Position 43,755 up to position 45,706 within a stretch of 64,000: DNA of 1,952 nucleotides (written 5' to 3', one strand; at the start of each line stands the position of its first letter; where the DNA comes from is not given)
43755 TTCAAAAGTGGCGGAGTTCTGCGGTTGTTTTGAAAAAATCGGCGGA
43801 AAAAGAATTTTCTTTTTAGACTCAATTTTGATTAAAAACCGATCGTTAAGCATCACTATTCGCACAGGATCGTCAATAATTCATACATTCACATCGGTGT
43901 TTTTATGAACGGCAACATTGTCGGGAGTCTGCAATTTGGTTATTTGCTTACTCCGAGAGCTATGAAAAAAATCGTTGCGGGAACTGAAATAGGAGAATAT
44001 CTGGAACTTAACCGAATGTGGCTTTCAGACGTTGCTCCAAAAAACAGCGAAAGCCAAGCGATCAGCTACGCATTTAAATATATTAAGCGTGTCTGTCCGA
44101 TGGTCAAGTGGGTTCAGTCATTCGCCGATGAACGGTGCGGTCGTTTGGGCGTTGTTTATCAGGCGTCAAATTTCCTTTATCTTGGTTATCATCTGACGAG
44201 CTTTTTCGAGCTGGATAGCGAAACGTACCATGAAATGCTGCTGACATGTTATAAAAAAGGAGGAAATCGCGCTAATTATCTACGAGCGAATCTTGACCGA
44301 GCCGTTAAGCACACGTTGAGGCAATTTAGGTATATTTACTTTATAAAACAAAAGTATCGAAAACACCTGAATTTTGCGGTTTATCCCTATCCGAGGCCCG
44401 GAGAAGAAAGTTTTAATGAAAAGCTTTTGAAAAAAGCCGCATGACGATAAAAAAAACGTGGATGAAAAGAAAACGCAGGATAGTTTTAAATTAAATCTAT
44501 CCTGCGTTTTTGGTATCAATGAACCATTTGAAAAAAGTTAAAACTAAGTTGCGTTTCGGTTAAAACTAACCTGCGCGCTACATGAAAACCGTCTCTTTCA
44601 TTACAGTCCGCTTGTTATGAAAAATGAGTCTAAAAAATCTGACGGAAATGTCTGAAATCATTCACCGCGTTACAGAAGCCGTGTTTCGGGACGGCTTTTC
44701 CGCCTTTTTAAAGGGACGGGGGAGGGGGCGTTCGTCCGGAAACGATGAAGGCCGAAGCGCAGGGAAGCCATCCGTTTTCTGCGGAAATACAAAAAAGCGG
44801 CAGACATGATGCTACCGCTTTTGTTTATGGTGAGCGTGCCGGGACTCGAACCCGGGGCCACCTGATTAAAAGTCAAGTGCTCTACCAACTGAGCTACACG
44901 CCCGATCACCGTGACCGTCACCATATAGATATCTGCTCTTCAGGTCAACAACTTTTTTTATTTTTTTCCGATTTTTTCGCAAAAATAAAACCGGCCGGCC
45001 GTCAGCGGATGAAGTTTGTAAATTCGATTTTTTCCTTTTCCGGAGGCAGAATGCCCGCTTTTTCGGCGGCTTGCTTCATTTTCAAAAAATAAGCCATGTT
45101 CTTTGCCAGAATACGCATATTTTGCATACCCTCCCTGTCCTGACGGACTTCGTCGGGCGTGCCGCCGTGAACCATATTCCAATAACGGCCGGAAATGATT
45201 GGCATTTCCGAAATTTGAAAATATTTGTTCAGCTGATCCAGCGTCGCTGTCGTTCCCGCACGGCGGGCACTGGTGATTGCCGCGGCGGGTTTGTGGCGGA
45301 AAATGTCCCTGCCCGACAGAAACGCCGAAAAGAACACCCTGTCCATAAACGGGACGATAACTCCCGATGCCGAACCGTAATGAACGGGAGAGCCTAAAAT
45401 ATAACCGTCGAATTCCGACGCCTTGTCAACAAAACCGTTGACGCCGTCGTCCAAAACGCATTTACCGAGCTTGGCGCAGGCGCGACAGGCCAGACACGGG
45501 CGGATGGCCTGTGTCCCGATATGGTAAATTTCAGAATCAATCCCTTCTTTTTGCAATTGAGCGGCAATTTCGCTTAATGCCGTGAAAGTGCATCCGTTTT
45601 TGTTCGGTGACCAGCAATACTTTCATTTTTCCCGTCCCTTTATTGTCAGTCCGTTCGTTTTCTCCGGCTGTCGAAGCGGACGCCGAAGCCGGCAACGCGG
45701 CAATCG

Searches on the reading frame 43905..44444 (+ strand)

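Call 22: search_protein_families(library=pfam, proteins=[window:43905-44444:+])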
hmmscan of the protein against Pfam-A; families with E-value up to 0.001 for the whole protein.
window:43905-44444:+ (179 aa): 1 family
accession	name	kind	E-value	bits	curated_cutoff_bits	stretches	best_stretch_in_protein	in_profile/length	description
PF25680.1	Mom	-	2.3e-60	204.2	27.1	1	3-163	39-201/202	Mom protein family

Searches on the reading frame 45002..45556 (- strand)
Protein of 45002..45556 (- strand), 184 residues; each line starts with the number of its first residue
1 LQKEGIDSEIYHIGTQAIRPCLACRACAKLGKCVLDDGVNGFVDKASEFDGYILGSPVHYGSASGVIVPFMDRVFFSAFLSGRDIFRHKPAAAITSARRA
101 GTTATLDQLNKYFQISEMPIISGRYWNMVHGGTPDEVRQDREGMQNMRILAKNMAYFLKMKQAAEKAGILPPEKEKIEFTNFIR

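Call 22: search_protein_families(library=pfam, proteins=[window:45002-45556:-])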
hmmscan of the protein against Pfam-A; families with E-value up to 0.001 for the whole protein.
window:45002-45556:- (184 aa): 1 family
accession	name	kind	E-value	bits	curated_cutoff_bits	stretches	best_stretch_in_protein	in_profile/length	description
PF03358.20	FMN_red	-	1.5e-19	70.6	24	1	2-130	28-149/152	NADPH-dependent FMN reductase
